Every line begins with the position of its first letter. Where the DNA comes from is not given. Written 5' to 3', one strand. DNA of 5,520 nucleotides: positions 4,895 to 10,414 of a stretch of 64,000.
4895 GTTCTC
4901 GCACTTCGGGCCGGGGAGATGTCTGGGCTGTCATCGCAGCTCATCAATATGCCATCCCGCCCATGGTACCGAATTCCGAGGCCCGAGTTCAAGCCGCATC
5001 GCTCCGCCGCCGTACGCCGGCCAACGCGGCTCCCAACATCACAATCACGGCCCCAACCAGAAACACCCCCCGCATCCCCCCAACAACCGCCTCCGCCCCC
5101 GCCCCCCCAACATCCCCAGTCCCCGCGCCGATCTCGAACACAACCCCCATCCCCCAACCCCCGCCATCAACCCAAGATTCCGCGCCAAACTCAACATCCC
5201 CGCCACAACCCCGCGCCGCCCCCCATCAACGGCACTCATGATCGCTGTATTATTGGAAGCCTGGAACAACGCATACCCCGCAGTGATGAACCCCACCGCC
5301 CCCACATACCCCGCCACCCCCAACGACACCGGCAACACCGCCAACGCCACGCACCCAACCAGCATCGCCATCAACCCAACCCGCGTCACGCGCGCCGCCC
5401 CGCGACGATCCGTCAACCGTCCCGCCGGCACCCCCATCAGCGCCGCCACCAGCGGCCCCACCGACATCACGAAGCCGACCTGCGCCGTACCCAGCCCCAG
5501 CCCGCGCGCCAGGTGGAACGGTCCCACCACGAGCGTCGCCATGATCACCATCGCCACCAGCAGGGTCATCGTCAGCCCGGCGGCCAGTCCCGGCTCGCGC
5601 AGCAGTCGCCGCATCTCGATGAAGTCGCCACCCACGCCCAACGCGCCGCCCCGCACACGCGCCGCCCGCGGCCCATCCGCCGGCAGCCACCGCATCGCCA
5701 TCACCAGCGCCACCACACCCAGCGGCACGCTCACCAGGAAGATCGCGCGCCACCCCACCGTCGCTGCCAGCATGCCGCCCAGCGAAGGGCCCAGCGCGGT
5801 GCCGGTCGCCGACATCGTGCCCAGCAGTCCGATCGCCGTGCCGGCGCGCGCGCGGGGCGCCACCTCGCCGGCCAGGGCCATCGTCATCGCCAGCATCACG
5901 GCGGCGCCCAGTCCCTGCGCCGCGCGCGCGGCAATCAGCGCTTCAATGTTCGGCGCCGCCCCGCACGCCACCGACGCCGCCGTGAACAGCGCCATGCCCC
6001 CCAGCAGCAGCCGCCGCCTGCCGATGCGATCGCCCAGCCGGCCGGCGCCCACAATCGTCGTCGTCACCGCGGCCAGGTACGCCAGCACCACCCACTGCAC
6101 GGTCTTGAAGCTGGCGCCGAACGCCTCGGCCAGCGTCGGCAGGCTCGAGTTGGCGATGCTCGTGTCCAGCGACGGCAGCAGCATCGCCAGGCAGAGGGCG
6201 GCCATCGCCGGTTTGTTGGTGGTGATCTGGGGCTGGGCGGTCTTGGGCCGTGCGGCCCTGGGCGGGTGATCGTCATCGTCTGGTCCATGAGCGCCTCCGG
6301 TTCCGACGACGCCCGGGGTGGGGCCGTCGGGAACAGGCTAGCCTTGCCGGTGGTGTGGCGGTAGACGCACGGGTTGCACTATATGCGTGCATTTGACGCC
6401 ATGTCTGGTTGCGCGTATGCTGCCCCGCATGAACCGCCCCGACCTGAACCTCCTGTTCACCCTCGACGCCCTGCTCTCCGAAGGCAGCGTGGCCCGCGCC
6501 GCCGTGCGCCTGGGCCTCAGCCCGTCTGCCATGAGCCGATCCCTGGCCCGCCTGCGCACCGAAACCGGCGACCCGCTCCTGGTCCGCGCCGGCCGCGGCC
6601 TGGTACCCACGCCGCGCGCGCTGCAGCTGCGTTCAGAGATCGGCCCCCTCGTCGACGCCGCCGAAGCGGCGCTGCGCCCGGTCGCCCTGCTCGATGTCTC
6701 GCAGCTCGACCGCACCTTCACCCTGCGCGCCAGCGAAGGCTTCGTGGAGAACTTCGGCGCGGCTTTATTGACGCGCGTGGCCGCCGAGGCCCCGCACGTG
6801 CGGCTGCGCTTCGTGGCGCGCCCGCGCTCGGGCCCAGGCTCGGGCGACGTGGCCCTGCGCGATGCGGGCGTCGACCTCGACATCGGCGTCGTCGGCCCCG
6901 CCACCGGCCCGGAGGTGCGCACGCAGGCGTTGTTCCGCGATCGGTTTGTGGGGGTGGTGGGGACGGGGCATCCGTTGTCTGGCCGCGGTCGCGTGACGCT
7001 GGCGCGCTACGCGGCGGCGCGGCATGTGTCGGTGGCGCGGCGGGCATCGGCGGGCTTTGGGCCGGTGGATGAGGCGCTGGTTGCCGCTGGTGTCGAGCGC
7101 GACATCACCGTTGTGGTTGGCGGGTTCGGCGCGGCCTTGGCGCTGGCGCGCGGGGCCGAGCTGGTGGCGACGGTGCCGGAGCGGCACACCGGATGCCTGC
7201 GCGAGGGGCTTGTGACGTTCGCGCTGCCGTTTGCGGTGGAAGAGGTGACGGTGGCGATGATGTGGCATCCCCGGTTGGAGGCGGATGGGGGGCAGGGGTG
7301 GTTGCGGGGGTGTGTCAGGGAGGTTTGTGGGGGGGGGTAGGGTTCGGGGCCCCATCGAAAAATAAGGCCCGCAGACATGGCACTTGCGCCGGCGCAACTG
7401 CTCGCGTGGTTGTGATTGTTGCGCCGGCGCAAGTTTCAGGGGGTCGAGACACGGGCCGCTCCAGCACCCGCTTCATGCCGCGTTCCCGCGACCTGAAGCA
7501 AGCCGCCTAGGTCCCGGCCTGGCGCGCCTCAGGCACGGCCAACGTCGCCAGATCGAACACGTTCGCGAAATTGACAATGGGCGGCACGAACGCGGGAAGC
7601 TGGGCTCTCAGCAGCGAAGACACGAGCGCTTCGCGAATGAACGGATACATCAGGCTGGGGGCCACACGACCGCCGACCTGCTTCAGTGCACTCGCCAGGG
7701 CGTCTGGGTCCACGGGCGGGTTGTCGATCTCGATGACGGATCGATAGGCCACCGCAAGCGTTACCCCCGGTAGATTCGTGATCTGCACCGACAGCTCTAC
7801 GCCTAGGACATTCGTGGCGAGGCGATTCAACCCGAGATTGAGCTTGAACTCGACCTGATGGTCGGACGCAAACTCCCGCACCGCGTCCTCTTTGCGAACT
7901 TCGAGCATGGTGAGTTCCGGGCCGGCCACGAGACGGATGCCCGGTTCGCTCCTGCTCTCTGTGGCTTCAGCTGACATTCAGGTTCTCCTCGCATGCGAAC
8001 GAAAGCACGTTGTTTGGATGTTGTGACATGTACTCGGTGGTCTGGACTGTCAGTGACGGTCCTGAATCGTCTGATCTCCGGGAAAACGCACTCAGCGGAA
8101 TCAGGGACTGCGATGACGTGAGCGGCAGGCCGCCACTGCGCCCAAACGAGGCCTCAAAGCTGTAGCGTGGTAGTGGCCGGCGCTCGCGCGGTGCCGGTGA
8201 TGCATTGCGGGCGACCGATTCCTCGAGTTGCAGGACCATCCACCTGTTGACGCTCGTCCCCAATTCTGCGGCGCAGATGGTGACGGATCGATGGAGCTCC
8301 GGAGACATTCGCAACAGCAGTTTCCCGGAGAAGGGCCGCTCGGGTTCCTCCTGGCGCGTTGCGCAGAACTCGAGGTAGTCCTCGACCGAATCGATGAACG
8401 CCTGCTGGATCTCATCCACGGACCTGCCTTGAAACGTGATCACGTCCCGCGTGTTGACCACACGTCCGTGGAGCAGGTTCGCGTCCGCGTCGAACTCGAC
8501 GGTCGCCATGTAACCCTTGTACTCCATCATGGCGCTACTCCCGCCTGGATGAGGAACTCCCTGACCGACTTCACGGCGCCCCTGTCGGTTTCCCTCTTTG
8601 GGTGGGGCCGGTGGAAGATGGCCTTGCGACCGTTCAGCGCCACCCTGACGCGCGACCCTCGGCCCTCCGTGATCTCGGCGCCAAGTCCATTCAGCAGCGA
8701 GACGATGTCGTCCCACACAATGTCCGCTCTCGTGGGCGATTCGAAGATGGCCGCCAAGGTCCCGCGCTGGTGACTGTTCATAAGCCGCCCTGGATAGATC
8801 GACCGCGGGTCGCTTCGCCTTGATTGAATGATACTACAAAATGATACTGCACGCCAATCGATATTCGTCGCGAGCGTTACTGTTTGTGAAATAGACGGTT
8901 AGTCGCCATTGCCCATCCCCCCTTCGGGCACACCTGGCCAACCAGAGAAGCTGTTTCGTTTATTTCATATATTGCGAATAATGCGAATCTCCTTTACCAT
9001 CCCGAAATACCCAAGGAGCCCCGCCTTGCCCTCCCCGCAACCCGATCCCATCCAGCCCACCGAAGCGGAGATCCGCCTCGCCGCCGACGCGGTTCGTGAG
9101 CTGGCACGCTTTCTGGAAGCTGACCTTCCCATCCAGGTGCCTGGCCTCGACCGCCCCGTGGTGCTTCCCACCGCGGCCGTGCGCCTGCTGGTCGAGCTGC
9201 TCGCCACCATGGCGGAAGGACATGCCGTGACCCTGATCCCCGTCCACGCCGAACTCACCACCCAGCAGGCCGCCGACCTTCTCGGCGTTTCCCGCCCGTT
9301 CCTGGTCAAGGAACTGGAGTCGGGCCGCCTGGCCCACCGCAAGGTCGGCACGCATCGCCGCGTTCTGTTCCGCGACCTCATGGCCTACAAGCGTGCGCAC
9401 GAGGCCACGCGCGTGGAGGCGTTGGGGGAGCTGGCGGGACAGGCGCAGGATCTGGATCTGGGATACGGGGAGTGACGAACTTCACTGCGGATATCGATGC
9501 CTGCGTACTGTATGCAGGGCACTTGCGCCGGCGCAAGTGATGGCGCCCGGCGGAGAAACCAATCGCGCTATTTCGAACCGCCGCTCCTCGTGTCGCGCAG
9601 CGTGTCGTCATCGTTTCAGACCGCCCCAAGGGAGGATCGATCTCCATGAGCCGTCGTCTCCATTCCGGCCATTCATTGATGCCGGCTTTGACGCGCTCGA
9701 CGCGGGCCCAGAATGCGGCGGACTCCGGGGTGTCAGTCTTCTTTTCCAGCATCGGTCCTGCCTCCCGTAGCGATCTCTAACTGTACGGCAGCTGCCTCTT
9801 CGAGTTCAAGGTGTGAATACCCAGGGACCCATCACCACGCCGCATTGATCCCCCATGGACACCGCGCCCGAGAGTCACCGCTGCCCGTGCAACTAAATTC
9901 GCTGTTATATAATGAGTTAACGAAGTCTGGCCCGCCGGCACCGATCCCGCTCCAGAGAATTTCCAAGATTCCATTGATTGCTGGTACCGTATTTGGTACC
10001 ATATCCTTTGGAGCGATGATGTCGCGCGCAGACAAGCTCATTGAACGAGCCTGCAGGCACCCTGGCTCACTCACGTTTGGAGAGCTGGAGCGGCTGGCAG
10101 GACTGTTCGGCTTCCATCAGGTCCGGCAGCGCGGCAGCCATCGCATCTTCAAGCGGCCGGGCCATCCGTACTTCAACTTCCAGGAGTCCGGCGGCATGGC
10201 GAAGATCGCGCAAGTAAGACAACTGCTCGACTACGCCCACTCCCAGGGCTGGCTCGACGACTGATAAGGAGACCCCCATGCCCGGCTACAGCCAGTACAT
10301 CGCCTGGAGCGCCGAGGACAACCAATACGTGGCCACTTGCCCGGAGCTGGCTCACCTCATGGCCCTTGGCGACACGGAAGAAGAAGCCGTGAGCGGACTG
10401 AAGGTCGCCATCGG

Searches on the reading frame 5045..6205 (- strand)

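Call 69: search_protein_families(library=pfam, proteins=[window:5045-6205:-], max_evalue=0.001)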
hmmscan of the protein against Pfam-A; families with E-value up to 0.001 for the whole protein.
window:5045-6205:- (386 aa): 3 families
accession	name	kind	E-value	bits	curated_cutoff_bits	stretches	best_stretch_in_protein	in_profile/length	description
PF07690.21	MFS_1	-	3.6e-57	194.3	33.4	1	4-349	1-346/347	Major Facilitator Superfamily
PF00083.30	Sugar_tr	-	1.6e-13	50.8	22.3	1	32-171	44-189/452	Sugar (and other) transporter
PF06609.19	TRI12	-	5.5e-05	22.3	23.2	1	18-174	63-217/599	Fungal trichothecene efflux pump (TRI12)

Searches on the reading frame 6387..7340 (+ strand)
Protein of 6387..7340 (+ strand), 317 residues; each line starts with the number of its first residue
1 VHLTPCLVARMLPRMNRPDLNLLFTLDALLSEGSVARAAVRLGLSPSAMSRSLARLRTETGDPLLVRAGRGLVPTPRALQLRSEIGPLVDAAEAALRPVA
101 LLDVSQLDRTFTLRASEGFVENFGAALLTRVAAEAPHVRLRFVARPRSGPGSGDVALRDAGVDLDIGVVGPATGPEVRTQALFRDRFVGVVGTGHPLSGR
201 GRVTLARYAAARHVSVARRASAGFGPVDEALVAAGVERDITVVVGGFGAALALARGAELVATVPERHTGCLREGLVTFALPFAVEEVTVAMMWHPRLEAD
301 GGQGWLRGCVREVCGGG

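Call 69: search_protein_families(library=pfam, proteins=[window:6387-7340:+], max_evalue=0.001)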
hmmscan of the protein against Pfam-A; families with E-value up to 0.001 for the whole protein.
window:6387-7340:+ (317 aa): 2 families
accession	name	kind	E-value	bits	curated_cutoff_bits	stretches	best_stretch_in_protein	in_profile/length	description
PF03466.25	LysR_substrate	-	6.1e-17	62.1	28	1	107-314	4-208/209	LysR substrate binding domain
PF00126.33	HTH_1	-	2.8e-16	59.6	26.6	1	20-78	1-59/60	Bacterial regulatory helix-turn-helix protein, lysR family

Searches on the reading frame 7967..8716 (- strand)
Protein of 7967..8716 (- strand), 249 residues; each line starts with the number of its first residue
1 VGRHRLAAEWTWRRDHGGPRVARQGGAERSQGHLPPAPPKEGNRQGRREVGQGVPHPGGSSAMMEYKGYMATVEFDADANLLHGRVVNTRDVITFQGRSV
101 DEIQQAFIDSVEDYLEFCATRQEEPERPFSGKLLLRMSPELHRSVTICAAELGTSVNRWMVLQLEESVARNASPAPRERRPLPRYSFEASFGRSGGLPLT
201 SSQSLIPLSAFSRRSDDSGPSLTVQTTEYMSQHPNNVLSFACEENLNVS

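Call 69: search_protein_families(library=pfam, proteins=[window:7967-8716:-], max_evalue=0.001)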
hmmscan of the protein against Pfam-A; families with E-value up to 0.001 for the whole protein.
window:7967-8716:- (249 aa): 1 family
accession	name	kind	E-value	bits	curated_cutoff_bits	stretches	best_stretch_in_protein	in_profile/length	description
PF05534.18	HicB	-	1.4e-16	60.5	21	1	114-160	1-47/51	HicB family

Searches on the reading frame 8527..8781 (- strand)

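Call 69: search_protein_families(library=pfam, proteins=[window:8527-8781:-], max_evalue=0.001)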
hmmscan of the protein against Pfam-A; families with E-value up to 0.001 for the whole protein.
window:8527-8781:- (84 aa): 1 family
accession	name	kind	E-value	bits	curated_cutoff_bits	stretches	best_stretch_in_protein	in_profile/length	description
PF07927.17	HicA_toxin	-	2.4e-13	50.4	27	1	23-82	1-58/58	HicA toxin of bacterial toxin-antitoxin,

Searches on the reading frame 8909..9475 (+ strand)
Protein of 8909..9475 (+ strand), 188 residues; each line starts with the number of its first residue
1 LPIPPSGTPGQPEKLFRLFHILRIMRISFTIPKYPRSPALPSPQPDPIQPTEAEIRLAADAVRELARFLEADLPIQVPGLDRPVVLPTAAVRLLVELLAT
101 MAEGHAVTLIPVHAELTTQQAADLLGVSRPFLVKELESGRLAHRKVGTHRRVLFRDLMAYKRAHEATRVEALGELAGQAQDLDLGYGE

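Call 69: search_protein_families(library=pfam, proteins=[window:8909-9475:+], max_evalue=0.001)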
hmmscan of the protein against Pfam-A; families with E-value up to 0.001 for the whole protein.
window:8909-9475:+ (188 aa): 1 family
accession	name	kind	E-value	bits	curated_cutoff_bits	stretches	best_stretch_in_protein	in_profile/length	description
PF12728.13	HTH_17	-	1.4e-10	41.7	27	1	116-163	2-49/51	Helix-turn-helix domain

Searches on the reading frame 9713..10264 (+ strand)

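Call 69: search_protein_families(library=pfam, proteins=[window:9713-10264:+], max_evalue=0.001)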
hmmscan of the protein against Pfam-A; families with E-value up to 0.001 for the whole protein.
window:9713-10264:+ (183 aa): 1 family
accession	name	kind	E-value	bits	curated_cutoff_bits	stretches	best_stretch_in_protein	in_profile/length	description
PF07927.17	HicA_toxin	-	6.1e-06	26.7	27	1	124-152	3-31/58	HicA toxin of bacterial toxin-antitoxin,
